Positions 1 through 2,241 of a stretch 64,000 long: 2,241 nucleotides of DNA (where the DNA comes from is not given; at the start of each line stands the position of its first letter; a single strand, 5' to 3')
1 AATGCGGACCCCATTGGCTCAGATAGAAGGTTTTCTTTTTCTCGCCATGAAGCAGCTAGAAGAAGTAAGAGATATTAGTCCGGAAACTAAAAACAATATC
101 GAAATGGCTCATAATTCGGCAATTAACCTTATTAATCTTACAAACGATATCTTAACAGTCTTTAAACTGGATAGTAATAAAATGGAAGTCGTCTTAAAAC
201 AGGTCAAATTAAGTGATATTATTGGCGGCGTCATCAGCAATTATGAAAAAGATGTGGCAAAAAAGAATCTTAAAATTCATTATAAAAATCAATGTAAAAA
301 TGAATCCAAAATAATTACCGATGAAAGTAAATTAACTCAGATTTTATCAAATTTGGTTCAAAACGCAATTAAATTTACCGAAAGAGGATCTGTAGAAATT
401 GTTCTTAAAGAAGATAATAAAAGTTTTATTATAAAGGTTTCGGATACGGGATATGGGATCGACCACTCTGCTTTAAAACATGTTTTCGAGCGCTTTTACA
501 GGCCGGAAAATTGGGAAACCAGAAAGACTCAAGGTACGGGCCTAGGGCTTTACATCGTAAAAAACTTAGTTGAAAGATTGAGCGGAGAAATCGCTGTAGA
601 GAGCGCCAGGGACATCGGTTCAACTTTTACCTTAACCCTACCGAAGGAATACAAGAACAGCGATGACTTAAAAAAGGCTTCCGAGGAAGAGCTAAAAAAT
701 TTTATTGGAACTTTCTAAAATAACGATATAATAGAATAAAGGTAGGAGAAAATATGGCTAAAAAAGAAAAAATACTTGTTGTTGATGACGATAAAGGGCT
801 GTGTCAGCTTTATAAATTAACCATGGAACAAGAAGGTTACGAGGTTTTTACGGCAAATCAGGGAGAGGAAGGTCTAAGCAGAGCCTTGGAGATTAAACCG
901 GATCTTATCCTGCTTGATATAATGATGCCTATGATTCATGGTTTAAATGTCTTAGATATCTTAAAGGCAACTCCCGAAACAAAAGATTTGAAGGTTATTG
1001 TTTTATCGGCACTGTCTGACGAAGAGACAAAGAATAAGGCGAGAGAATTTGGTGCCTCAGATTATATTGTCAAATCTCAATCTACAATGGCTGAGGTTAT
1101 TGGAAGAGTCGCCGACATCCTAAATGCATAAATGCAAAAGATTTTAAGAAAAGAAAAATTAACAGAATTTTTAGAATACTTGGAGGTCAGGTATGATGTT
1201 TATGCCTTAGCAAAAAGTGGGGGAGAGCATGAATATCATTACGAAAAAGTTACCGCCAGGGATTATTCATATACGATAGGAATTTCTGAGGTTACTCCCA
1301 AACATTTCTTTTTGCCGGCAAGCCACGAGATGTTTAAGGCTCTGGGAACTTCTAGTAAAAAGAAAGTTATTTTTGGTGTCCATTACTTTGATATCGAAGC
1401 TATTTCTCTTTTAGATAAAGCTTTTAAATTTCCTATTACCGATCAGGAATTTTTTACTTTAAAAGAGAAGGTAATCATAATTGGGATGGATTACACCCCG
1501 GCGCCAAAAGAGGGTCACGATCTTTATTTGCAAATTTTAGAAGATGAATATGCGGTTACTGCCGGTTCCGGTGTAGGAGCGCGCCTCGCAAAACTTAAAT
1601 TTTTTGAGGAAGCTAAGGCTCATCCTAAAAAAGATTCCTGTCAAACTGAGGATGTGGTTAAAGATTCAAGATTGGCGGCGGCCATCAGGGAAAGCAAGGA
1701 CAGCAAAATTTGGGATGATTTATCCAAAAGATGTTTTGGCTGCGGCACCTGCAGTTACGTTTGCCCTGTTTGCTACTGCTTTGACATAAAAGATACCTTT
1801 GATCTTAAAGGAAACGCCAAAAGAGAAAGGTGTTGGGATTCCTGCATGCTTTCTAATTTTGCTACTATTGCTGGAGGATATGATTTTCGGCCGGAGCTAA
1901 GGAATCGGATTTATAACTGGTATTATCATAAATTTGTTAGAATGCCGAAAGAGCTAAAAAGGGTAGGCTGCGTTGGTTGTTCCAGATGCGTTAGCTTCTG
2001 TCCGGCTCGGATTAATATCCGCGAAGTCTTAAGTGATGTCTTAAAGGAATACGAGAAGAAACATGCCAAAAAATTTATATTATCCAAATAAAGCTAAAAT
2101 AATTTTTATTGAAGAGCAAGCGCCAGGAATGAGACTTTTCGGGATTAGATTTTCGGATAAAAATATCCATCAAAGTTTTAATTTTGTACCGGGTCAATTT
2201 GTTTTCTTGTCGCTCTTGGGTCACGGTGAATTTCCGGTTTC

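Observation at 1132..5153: Group-3 (sulfhydrogenase-type) NiFe hydrogenase operon with an extension-less large subunit, next to a two-component system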

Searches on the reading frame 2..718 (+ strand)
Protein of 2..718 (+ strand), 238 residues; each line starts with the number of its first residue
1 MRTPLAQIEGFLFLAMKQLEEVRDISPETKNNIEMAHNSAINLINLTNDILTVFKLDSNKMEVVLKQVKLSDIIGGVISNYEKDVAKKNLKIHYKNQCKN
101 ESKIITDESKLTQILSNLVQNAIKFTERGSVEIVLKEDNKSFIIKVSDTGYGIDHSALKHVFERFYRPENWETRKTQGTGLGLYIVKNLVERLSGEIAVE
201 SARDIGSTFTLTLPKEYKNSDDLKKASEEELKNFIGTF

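Call 3: search_protein_families(library=pfam, proteins=[window:2-718:+])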
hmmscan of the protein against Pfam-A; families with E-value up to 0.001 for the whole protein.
window:2-718:+ (238 aa): 5 families
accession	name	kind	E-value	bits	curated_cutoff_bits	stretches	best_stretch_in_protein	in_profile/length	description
PF02518.31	HATPase_c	-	2.1e-29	102.7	26.4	1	106-216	1-110/111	Histidine kinase-, DNA gyrase B-, and HSP90-like ATPase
PF13581.12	HATPase_c_2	-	4e-06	27.3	27.4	1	115-196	36-113/127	Histidine kinase-like ATPase domain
PF00512.31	HisKA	-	3.8e-05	24.1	26.9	1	1-58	13-65/66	His Kinase A (phospho-acceptor) domain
PF14501.12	HATPase_c_5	-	5.6e-05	23.4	22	1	111-202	6-91/102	GHKL domain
PF12826.13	HHH_2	-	0.00079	20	27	0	203-232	9-38/64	Helix-hairpin-helix motif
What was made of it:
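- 2..718 (+): C-terminal 238 aa of a sensor histidine kinase. The full protein is 558 aa, with about 5 TM helices, a PAS domain, HisKA and HATPase_c. The window start cuts it. Pfam HATPase_c 102.7 bits and HisKA (call 3).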

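Call 4: search_protein_families(library=ncbifam, proteins=[window:2-718:+])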
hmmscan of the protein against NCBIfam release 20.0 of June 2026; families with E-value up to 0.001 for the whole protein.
window:2-718:+ (238 aa): 90 families (the best 25 are shown)
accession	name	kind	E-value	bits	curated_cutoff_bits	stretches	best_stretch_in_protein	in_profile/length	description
NF046044.1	PnpS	equivalog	1.9e-50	172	400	1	1-214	181-390/390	two-component system histidine kinase PnpS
NF041947.1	LuxQ_Vibrio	equivalog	1.9e-47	161.7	1200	1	1-229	483-710/843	quorum-sensing autoinducer 2 sensor kinase/phosphatase LuxQ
TIGR02966.1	phoR_proteo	equivalog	1.4e-43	149.2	334.2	1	1-212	125-332/333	phosphate regulon sensor histidine kinase PhoR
NF041735.1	hist_kin_RppB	equivalog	1.7e-43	149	400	1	1-214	227-438/438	two-component system sensor histidine kinase RppB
NF033092.0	HK_WalK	equivalog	7.8e-43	146.9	725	1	2-214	384-593/594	cell wall metabolism sensor histidine kinase WalK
NF008302.0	PRK11091.1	equivalog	2.5e-41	141.7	838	1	1-230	294-520/779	aerobic respiration two-component sensor histidine kinase ArcB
TIGR02956.1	TMAO_torS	equivalog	9e-41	139.9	676.5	1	2-217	476-684/967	TMAO reductase system sensor histidine kinase/response regulator TorS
NF038297.2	hybrid_HK_HrmK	equivalog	4.2e-39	134.7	725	1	1-228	246-470/607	hybrid histidine kinase/response regulator HrmK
NF047874.1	MASE3_PAS_HK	subfamily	9e-39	133.8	560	1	1-230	409-640/655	MASE3 domain-containing sensor histidine kinase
NF008099.0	PRK10841.1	equivalog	1.1e-38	132.6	920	1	1-228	481-702/949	two-component system sensor histidine kinase RcsC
NF008318.0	PRK11107.1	equivalog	2.5e-38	131.7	890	1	1-232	304-535/920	two-component sensor histidine kinase BarA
NF011874.0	PRK15347.1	equivalog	1e-35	123.1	852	1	1-217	409-617/921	two component system sensor kinase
NF041832.1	near_NosP_CTERM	subfamily_domain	3.2e-34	118.6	400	1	18-226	31-236/370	NahK/ErcS family hybrid sensor histidine kinase/response regulator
NF053855.1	HisKinPhoRBctds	equivalog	1.7e-32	112.6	500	1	2-215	373-583/583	two-component system sensor histidine kinase PhoR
NF041210.1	his_kin_PieS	equivalog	2e-32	112.8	850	1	1-215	261-470/474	two component system sensor histidine kinase PieS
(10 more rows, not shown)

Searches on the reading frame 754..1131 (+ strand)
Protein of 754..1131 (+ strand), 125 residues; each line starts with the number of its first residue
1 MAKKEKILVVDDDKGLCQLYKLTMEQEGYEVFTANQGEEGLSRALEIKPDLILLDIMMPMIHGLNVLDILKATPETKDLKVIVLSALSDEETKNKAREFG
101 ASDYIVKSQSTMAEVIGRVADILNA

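Call 3: search_protein_families(library=pfam, proteins=[window:754-1131:+])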
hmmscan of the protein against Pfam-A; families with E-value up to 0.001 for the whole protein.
window:754-1131:+ (125 aa): 1 family
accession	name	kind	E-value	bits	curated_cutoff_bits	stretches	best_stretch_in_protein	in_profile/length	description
PF00072.30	Response_reg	-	1.1e-24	87.2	30.2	1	7-109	1-101/111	Response regulator receiver domain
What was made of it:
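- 754..1131 (+): Stand-alone response-regulator receiver (125 aa) with no output domain. Its stop codon abuts the hydB start codon. Pfam Response_reg 87.2 bits, the only domain found (call 3).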

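Call 4: search_protein_families(library=ncbifam, proteins=[window:754-1131:+])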
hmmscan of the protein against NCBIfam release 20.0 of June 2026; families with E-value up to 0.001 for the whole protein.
window:754-1131:+ (125 aa): 93 families (the best 25 are shown)
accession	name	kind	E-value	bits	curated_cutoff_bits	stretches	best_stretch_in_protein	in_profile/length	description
TIGR02154.1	PhoB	equivalog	1.2e-25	90.2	296.2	1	5-123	3-120/226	phosphate regulon transcriptional regulator PhoB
NF053854.1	RespRegPhoBBctds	equivalog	8.4e-25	87.4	270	1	7-124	1-116/225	two-component system response regulator PhoB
NF040534.1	resp_reg_YycF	equivalog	1.5e-24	86.6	340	1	6-120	2-112/231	response regulator YycF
NF007135.0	PRK09581.1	equivalog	1.1e-22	80.6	474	1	6-111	4-109/457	PleD family two-component system response regulator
NF045944.1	ResRegRpaBCyano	equivalog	8.4e-21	74.4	330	1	8-123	1-112/229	response regulator transcription factor RpaB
NF040689.1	MtrAB_MtrA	equivalog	1.1e-20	74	300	1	7-119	1-109/219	MtrAB system response regulator MtrA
TIGR02875.1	spore_0_A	equivalog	2e-20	73.1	200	1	4-121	2-120/262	sporulation transcription factor Spo0A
NF008199.0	PRK10955.1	equivalog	4.3e-19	69.4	341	1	5-123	2-115/232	envelope stress response regulator transcription factor CpxR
NF041733.1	resp_reg_CseB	equivalog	2.4e-18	66.4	350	1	6-119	2-111/228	two-component system response regulator CseB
NF008469.0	PRK11361.1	equivalog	1e-17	64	714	1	1-108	1-106/461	acetoacetate metabolism transcriptional regulator AtoC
NF033120.0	vanR_FM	exception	2.6e-17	63.2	460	1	4-120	3-115/231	vancomycin resistance response regulator transcription factor, VanR-F/VanR-M family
NF008296.0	PRK11083.1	equivalog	2.7e-17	63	273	1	3-123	2-118/228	two-component system response regulator CreB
NF007546.0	PRK10161.1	equivalog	3.2e-17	62.9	471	1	5-122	3-119/229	phosphate response regulator transcription factor PhoB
TIGR01387.1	cztR_silR_copR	subfamily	3.3e-17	62.9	279.2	1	7-123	1-114/218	heavy metal response regulator transcription factor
NF047465.1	hybrid_HK_LvrA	exception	4.8e-17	61.3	1200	1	4-110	467-572/819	hybrid histidine kinase/response regulator LvrA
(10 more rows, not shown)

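Call 27: find_encoding_contigs(protein=window:754-1131:+, flank=10000, max_places=4)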
Protein window:754-1131:+ (125 aa): 23 contigs read that carry it; 4 places shown.
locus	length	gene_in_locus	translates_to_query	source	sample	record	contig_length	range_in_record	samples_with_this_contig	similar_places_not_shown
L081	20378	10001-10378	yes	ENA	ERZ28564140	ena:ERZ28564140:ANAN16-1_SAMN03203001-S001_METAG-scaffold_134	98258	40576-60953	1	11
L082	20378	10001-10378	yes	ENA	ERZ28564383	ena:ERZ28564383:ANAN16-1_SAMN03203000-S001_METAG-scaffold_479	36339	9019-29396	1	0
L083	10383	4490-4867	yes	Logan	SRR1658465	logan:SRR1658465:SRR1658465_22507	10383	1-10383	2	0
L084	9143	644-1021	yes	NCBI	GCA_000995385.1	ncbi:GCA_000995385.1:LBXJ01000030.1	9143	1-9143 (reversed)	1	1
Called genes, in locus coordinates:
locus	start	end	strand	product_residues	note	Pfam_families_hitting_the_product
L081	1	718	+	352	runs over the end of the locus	-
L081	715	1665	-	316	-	PF02899:Phage_int_SAM_1, PF13102:Phage_int_SAM_5 (weak), PF13495:Phage_int_SAM_4 (faint), PF00589:Phage_integrase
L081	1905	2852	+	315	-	PF01209:Ubie_methyltran (faint), PF01795:Methyltransf_5, PF05175:MTS (faint), PF13847:Methyltransf_31 (faint)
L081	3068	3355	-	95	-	PF04972:BON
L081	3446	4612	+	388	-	PF01555:N6_N4_Mtase (faint), PF03602:Cons_hypoth95 (faint), PF01170:UPF0020, PF13847:Methyltransf_31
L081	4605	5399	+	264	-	-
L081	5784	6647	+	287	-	-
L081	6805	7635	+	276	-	-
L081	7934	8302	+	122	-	PF00072:Response_reg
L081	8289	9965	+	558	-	PF08448:PAS_4 (weak), PF13426:PAS_9 (weak), PF00512:HisKA, PF02518:HATPase_c, PF13581:HATPase_c_2 (faint)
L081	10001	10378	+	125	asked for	PF00072:Response_reg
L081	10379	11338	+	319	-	PF13187:Fer4_9 (faint), PF14697:Fer4_21 (faint), PF25160:LdpA_Fe-S-bd (faint), PF12797:Fer4_2 (faint), PF13237:Fer4_10 (faint), PF17179:Fer4_22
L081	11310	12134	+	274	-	PF00970:FAD_binding_6 (weak), PF00175:NAD_binding_1, PF10418:DHODB_Fe-S_bind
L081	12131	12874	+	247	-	PF01058:Oxidored_q6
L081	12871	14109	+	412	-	PF00374:NiFeSe_Hases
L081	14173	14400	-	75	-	PF01455:HupF_HypC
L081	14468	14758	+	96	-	-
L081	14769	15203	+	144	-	PF00293:NUDIX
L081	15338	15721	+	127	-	PF04977:DivIC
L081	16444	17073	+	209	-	-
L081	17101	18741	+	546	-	PF13529:Peptidase_C39_2, PF12385:Peptidase_C70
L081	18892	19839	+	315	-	-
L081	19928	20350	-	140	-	PF00293:NUDIX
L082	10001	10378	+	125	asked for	PF00072:Response_reg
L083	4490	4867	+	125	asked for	PF00072:Response_reg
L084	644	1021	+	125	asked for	PF00072:Response_reg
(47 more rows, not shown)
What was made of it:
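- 754..1131 (+): A second receiver of 122 aa precedes the kinase (call 27).
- The locus was read in 23 contigs, and three of the four places shown encode the full 412-aa large subunit (call 27).
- Tried and rejected: The locus was read in 23 contigs (call 27).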

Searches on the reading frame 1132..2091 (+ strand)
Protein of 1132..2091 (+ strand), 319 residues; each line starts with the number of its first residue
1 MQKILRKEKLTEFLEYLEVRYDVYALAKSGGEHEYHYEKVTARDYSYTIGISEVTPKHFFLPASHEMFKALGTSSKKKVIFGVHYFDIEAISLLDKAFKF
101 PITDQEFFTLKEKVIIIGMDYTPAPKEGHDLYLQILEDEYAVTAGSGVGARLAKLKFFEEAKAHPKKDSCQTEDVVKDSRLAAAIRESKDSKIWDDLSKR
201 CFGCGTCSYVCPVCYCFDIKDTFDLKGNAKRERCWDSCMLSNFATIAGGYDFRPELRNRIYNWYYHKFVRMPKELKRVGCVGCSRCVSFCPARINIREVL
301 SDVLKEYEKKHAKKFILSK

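Call 3: search_protein_families(library=pfam, proteins=[window:1132-2091:+])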
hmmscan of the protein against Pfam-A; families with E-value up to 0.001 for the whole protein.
window:1132-2091:+ (319 aa): 11 families
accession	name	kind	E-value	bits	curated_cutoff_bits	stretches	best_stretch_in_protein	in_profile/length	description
PF17179.9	Fer4_22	-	1.6e-29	103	27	1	200-294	1-95/95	4Fe-4S dicluster domain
PF13237.11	Fer4_10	-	1.3e-07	31.8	25.5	1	279-308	8-29/53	4Fe-4S dicluster domain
PF25160.1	LdpA_Fe-S-bd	-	1.5e-06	28.4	27.6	0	197-213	24-40/49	LdpA Fe-S cluster-binding domain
PF12797.12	Fer4_2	-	2.9e-06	27.3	24.5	1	198-213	7-22/22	4Fe-4S binding domain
PF13187.11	Fer4_9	-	4.2e-06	27.1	27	0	200-293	1-50/52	4Fe-4S dicluster domain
PF14697.11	Fer4_21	-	7.3e-06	26.5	35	0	184-217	25-57/59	4Fe-4S dicluster domain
PF13746.11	Fer4_18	-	4.5e-05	24.1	27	0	274-300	55-81/114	4Fe-4S dicluster domain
PF00037.32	Fer4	-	0.00015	21.8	21.1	0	200-213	7-20/24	4Fe-4S binding domain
PF12838.12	Fer4_7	-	0.0002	22.2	27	0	190-213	27-50/52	4Fe-4S dicluster domain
PF13534.11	Fer4_17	-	0.00029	21.8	22.2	0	183-212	27-57/61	4Fe-4S dicluster domain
PF13484.11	Fer4_16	-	0.00036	21.7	30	0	182-213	34-65/66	4Fe-4S double cluster binding domain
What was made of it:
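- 1132..2091 (+): hydB, the beta subunit: an Fe-S electron-transfer protein (AsrA-like) with two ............-type motifs. Pfam Fer4_22 103 bits (call 3).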

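Call 4: search_protein_families(library=ncbifam, proteins=[window:1132-2091:+])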
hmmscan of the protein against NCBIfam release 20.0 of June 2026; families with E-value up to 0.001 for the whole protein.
window:1132-2091:+ (319 aa): 17 families
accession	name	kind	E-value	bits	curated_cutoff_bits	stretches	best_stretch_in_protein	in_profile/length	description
NF040829.1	sulfhyd_ShyB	equivalog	5.6e-36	124.2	690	1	5-305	6-331/334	NAD(P)-dependent hydrogenase/sulfhydrogenase 2 subunit beta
NF040833.1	sulfhyd_HydB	equivalog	1.9e-33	115.8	750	1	5-309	6-341/367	NADPH-dependent hydrogenase/sulfhydrogenase 1 subunit beta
TIGR02910.1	sulfite_red_A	equivalog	1.6e-25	90.1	323.15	1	4-302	4-325/334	anaerobic sulfite reductase subunit AsrA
NF004914.0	PRK06273.1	equivalog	8.5e-06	25.6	163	0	255-299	32-73/167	ferredoxin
NF045670.1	quin_L_LdhH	equivalog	1.7e-05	23.4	800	1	279-314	355-390/706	L-lactate dehydrogenase (quinone) large subunit LdhH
NF038196.1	ferrodoxin_EFR1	subfamily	7.2e-05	22.9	75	0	254-293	159-199/242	EFR1 family ferrodoxin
NF040864.1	HgcB_ferredoxin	equivalog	0.00011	22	99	0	274-295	10-31/93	mercury methylation ferredoxin HgcB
TIGR01971.1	NuoI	subfamily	0.00016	21.2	113.05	0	275-301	39-66/121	NADH-quinone oxidoreductase, chain I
NF010590.0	PRK13984.1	equivalog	0.00016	19.9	946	0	278-310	190-222/611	putative oxidoreductase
NF040763.1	FeFe_hydrog_A6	exception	0.00035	19.1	765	0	271-310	181-221/571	NADH-dependent [FeFe] hydrogenase, group A6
TIGR02936.1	fdxN_nitrog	equivalog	0.0005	20.2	80.55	0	274-293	17-36/91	ferredoxin III, nif-specific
NF041890.1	hdrC_Methbact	equivalog_domain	0.0005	19.7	270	0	269-306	20-61/192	ferredoxin:CoB-CoM heterodisulfide reductase subunit HdrC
NF005503.0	PRK07118.1-2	equivalog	0.00055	19.3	252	0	269-294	203-228/292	RnfABCDGE type electron transport complex subunit B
NF040612.1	F420_dehyd_FpoI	exception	0.00067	19.5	180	0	273-310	37-73/135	F420H2 dehydrogenase subunit FpoI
NF009053.0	PRK12387.1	subfamily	0.00074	19.3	204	0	184-226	58-99/180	formate hydrogenlyase complex iron-sulfur subunit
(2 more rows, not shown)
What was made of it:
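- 1132..2091 (+): NCBIfam ShyB 124 bits, HydB 116 bits, AsrA 90 bits (call 4).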

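Call 50: search_solved_structures(query=window:1132-2091:+, max_evalue=0.00001, show_alignments=1)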
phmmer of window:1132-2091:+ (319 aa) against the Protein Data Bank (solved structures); distinct sequences matched with E-value up to 0.00001: 1.
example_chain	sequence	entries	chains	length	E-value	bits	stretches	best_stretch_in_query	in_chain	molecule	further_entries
9nez_B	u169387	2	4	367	5.2e-31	111.1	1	5-301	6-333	Sulfhydrogenase 1 subunit beta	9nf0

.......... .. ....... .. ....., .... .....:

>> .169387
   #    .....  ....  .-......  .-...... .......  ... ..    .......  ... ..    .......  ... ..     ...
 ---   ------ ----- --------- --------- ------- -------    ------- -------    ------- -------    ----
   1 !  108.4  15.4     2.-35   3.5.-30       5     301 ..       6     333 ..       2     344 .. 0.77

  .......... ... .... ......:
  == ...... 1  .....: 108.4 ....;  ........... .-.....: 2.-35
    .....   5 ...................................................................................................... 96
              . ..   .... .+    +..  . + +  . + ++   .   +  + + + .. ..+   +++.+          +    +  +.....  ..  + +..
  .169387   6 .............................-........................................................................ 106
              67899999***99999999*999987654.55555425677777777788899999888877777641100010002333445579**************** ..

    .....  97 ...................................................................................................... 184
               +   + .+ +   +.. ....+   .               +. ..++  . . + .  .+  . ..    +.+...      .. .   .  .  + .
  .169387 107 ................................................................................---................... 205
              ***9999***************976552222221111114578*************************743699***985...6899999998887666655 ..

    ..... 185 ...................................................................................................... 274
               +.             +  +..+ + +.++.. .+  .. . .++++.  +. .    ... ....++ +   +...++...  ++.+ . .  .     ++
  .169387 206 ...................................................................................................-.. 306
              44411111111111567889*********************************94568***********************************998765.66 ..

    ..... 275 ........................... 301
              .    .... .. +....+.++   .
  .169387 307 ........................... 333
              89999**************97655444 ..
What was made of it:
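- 1132..2091 (+): The only PDB hit is P. furiosus SHI beta, 9nez_B, E = 5e-31 (call 50).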
